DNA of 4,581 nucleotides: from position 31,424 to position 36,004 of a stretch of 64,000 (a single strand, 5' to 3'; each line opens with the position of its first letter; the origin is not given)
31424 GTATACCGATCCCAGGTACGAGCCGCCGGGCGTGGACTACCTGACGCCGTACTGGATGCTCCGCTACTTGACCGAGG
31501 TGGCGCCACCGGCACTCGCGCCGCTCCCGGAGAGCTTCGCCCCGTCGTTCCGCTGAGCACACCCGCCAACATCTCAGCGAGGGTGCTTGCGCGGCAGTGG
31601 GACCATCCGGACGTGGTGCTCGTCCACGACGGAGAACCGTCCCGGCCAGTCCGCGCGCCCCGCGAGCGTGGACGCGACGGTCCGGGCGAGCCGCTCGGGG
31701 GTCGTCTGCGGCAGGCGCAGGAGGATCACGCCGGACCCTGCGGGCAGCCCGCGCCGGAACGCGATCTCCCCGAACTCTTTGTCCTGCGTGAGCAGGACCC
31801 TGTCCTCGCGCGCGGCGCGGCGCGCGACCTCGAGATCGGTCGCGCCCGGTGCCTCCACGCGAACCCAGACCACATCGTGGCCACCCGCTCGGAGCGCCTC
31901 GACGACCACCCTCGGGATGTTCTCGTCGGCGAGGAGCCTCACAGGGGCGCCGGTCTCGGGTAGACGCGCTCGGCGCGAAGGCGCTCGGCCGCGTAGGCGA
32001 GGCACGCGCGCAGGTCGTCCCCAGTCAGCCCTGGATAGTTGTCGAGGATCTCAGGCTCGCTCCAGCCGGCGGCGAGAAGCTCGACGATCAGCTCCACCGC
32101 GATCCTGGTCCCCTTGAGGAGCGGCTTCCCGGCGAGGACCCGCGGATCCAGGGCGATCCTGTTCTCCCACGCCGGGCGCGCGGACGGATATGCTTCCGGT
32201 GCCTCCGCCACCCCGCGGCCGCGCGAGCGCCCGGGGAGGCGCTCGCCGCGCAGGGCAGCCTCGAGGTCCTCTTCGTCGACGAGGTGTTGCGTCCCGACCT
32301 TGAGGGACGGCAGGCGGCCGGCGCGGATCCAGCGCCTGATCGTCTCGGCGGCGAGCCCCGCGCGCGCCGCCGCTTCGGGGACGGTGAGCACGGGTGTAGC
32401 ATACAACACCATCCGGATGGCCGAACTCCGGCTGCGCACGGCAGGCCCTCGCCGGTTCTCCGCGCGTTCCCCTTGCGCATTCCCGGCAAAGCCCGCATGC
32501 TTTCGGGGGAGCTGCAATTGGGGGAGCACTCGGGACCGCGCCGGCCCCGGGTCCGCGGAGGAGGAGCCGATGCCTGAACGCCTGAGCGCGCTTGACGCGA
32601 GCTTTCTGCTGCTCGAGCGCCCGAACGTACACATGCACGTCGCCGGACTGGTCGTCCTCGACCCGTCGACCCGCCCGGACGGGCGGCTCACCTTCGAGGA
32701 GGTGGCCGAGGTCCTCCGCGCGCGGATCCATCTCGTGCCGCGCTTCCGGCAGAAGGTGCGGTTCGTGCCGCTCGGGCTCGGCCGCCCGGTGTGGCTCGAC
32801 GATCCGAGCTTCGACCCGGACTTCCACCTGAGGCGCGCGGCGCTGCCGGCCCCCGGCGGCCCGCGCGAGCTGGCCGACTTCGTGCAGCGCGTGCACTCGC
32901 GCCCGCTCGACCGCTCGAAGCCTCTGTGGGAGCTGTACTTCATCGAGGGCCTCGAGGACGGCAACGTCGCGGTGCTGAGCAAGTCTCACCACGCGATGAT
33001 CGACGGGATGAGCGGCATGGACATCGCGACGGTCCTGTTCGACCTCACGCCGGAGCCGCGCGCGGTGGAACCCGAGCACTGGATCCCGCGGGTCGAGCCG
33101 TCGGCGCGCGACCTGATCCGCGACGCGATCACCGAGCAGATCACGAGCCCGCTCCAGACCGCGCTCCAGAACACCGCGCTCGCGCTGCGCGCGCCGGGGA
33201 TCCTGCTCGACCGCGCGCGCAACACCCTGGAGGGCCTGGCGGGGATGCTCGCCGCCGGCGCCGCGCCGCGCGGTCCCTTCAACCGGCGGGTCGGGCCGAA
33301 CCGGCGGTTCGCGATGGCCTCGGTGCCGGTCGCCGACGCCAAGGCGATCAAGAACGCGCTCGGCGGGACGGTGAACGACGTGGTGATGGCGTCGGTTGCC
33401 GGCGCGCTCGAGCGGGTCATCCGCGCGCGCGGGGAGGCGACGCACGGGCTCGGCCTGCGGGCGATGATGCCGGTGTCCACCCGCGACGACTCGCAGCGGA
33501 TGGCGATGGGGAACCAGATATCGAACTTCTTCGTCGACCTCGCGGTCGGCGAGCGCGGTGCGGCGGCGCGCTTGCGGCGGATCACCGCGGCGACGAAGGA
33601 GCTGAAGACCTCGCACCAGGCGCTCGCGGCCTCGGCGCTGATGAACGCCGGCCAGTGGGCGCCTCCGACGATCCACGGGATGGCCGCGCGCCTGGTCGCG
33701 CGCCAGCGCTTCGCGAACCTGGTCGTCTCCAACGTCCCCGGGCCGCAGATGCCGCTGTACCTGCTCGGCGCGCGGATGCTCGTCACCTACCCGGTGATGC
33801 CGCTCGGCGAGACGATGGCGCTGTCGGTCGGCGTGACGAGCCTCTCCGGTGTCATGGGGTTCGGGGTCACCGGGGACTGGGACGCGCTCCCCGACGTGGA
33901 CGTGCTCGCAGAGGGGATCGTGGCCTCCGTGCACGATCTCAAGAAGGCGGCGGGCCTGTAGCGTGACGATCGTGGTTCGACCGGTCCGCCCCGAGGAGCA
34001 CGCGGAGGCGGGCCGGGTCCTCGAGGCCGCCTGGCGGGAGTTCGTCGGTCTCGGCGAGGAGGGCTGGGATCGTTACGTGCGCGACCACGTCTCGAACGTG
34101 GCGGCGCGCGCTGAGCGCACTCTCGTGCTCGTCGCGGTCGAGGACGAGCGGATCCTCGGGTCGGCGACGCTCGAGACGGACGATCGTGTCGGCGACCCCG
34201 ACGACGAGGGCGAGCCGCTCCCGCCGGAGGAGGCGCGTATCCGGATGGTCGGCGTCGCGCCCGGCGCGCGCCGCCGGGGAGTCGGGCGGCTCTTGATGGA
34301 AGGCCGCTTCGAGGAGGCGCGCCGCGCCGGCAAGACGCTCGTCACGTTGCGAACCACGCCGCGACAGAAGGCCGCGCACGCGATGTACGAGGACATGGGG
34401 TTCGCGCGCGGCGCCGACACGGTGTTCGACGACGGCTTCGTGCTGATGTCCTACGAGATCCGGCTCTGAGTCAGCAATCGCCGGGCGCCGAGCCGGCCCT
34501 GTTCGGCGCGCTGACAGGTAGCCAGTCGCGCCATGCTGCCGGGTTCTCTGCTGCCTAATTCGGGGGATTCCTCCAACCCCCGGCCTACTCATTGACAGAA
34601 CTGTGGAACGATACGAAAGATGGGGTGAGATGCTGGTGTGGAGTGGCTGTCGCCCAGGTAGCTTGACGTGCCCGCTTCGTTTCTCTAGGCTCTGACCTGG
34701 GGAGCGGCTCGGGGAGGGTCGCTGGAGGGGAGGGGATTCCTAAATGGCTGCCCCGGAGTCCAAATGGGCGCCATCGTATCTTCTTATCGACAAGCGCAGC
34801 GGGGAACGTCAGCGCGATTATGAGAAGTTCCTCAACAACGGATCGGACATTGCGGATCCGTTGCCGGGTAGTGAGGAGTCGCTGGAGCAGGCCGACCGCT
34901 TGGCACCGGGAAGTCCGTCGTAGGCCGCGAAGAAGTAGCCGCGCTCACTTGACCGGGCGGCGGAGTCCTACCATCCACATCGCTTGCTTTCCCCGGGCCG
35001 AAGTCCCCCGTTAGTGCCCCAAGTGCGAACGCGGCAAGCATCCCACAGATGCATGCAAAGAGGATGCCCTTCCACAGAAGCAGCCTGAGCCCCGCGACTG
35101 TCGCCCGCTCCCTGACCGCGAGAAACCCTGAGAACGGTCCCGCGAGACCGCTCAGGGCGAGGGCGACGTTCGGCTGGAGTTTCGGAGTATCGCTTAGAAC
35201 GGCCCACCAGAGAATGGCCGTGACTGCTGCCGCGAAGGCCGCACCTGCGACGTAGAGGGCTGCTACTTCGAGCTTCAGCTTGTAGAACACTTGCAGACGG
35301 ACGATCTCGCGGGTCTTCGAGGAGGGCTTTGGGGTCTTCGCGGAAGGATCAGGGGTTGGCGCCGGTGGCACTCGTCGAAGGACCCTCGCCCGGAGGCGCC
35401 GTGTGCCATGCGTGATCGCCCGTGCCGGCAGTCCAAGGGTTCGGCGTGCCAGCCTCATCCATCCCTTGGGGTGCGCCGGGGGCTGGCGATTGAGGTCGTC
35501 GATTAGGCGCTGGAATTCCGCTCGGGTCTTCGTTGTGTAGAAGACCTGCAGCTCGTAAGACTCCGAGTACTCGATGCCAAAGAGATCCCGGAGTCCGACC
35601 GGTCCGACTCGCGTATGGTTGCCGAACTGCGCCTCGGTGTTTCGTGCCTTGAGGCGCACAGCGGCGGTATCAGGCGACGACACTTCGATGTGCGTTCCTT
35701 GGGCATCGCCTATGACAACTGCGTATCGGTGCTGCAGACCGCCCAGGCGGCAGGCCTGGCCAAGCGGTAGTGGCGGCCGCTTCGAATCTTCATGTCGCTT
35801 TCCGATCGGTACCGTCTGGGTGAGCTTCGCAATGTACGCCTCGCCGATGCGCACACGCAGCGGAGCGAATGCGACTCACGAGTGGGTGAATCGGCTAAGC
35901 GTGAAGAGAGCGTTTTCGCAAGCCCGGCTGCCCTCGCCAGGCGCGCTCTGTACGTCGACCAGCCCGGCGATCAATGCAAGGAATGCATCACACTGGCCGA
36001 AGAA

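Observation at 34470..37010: Low-GC island with a coupled pair of uncharacterised genes (soluble 339-aa protein plus 3-TM 340-aa protein): candidate novel defence-like module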

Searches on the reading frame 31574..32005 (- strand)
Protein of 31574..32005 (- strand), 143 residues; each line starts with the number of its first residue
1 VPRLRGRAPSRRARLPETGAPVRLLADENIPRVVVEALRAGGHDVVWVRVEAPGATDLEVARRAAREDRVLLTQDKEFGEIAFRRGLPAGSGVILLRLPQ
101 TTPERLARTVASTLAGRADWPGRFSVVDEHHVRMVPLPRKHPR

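Call 25: search_protein_families(library=pfam, proteins=[window:31574-32005:-], max_evalue=0.001)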
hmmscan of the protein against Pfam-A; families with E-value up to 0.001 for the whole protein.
window:31574-32005:- (143 aa): 3 families
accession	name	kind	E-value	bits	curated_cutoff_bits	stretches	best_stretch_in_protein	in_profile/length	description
PF18480.7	DUF5615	-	2.3e-23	82.6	23.8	1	23-129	2-109/110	Domain of unknown function (DUF5615)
PF18478.7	PIN_10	-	2.4e-07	31.2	26.2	1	23-79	2-63/84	PIN like domain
PF01927.22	Mut7-C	-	0.00017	22.2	23.3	1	23-80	2-54/146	Mut7-C RNAse domain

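Call 103: search_protein_families(library=padloc, proteins=[window:31574-32005:-], max_evalue=0.001)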
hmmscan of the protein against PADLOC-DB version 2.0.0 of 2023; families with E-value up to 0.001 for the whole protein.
window:31574-32005:- (143 aa): 0 families

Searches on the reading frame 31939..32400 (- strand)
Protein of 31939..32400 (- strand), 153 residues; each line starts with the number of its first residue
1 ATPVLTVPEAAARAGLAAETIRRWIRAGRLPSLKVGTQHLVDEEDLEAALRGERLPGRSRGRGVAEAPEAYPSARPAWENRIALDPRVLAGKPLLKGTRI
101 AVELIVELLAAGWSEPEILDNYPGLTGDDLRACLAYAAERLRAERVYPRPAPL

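Call 25: search_protein_families(library=pfam, proteins=[window:31939-32400:-], max_evalue=0.001)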
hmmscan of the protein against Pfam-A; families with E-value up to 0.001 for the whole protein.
window:31939-32400:- (153 aa): 3 families
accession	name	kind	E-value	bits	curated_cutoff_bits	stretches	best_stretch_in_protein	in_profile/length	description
PF04255.20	DUF433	-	7.1e-23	80.6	23.6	1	82-137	1-56/56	Protein of unknown function (DUF433)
PF12728.13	HTH_17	-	9e-12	45.5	27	1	4-52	1-49/51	Helix-turn-helix domain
PF00376.29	MerR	-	8e-05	22.8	28.2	1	9-32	4-27/38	MerR family regulatory protein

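Call 103: search_protein_families(library=padloc, proteins=[window:31939-32400:-], max_evalue=0.001)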
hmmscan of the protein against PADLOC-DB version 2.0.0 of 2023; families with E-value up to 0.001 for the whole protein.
window:31939-32400:- (153 aa): 1 family
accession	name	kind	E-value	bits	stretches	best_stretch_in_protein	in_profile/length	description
PDLC04133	mad1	-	2.1e-11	41.9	1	3-52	4-53/60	mads_1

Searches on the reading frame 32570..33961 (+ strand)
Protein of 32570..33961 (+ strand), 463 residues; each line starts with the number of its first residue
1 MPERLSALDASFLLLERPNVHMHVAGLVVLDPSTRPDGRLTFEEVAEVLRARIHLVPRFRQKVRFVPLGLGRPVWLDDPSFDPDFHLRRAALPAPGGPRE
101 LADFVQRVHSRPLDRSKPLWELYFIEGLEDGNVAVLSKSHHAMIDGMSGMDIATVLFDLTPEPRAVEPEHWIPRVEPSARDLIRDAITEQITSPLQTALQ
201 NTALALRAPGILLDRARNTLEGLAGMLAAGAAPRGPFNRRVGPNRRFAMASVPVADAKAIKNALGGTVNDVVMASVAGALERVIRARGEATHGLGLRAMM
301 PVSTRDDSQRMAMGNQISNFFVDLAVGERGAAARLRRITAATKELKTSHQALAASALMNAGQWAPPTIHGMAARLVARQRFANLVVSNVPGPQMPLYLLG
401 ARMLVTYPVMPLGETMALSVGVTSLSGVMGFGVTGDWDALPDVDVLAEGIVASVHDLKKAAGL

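Call 25: search_protein_families(library=pfam, proteins=[window:32570-33961:+], max_evalue=0.001)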
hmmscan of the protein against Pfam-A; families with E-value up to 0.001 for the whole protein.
window:32570-33961:+ (463 aa): 2 families
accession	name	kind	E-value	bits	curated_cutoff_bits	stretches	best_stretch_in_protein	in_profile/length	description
PF03007.21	WS_DGAT_cat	-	3e-79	267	23.6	1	5-272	1-263/263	Wax ester synthase/diacylglycerol acyltransferase catalytic domain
PF06974.18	WS_DGAT_C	-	2.6e-27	96.1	20.7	1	313-457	1-144/145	WS/DGAT C-terminal domain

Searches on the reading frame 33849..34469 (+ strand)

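Call 3: search_protein_families(library=pfam, proteins=[window:33849-34469:+], max_evalue=1)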
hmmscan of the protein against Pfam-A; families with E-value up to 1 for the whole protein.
window:33849-34469:+ (206 aa): 6 families
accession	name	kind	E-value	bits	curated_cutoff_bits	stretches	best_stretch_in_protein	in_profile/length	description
PF00583.31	Acetyltransf_1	-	1.6e-15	57.8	20.7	1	57-185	4-116/116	Acetyltransferase (GNAT) family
PF13508.13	Acetyltransf_7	-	2e-11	44.6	27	1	91-186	3-83/84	Acetyltransferase (GNAT) domain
PF13673.13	Acetyltransf_10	-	8.1e-10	39.2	23.6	1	71-205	11-127/128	Acetyltransferase (GNAT) domain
PF13527.13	Acetyltransf_9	-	1.8e-07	31.7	25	1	43-186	2-125/127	Acetyltransferase (GNAT) domain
PF08445.16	FR47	-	7.3e-05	23.1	22.1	1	129-187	22-79/86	FR47-like protein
PF14542.12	Acetyltransf_CG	-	0.022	15.3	30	1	131-165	27-61/80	GCN5-related N-acetyl-transferase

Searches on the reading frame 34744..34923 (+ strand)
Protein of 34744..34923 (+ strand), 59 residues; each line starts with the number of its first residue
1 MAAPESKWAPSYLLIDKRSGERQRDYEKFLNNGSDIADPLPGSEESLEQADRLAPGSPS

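Call 3: search_protein_families(library=pfam, proteins=[window:34744-34923:+], max_evalue=1)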
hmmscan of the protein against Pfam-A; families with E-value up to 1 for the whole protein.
window:34744-34923:+ (59 aa): 0 families

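Call 4: search_protein_families(library=padloc, proteins=[window:34744-34923:+], max_evalue=1)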
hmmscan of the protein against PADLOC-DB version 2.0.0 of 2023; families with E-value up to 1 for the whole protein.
window:34744-34923:+ (59 aa): 0 families

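Call 5: search_protein_families(library=ncbifam, proteins=[window:34744-34923:+], max_evalue=1)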
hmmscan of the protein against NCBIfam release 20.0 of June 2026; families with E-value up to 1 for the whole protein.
window:34744-34923:+ (59 aa): 1 family
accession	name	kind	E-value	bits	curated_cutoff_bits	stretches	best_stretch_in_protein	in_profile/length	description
NF009176.0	PRK12524.1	equivalog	0.082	12.7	264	1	13-53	89-127/196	RNA polymerase sigma factor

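Call 6: search_protein_families(library=phrogs, proteins=[window:34744-34923:+], max_evalue=1)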
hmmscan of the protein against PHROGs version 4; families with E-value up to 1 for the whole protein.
window:34744-34923:+ (59 aa): 0 families

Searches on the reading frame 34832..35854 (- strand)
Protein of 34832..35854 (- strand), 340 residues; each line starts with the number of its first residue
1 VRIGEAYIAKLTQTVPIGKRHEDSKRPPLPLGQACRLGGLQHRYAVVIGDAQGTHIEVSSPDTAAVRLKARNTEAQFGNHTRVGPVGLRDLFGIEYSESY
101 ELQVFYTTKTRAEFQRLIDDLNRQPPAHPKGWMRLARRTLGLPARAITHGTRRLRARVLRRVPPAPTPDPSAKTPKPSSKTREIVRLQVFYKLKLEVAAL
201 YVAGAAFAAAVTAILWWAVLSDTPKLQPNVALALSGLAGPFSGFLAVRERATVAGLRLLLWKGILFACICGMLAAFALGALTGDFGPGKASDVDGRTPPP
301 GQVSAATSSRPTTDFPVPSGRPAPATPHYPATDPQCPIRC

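Call 3: search_protein_families(library=pfam, proteins=[window:34832-35854:-], max_evalue=1)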
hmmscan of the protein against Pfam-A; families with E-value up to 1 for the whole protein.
window:34832-35854:- (340 aa): 0 families

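Call 4: search_protein_families(library=padloc, proteins=[window:34832-35854:-], max_evalue=1)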
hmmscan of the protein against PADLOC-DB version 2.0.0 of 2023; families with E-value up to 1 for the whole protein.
window:34832-35854:- (340 aa): 0 families

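Call 5: search_protein_families(library=ncbifam, proteins=[window:34832-35854:-], max_evalue=1)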
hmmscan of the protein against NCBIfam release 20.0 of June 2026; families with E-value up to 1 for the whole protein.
window:34832-35854:- (340 aa): 0 families

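Call 6: search_protein_families(library=phrogs, proteins=[window:34832-35854:-], max_evalue=1)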
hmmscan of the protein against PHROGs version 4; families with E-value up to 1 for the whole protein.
window:34832-35854:- (340 aa): 0 families

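Call 12: find_homologous_proteins(query=window:34832-35854:-, max_evalue=0.001)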
Query window:34832-35854:- (340 aa): 1 proteins with E <= 0.001 among 8000 candidates.
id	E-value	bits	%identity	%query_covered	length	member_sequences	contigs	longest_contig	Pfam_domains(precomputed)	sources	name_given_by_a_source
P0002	2.8e-225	765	100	100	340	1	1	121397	-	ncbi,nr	ncbi:MAG: hypothetical protein HY775_02480 [Acidobacteria bacterium]|nr:hypothetical protein [Acidob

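Call 14: find_encoding_contigs(protein=P0002, flank=10000, max_places=6)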
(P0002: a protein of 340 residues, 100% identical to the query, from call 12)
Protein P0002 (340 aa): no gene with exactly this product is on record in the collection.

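Call 16: search_dna_similar(query=window:34832-35854:-, collection=phages, mode=protein, max_evalue=1)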
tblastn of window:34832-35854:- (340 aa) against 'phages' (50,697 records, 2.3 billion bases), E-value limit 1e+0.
No match.

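Call 18: search_dna_similar(query=window:34832-35854:-, collection=plasmids, mode=protein, max_evalue=1)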
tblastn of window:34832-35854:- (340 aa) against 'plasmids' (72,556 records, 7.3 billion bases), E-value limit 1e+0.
No match.
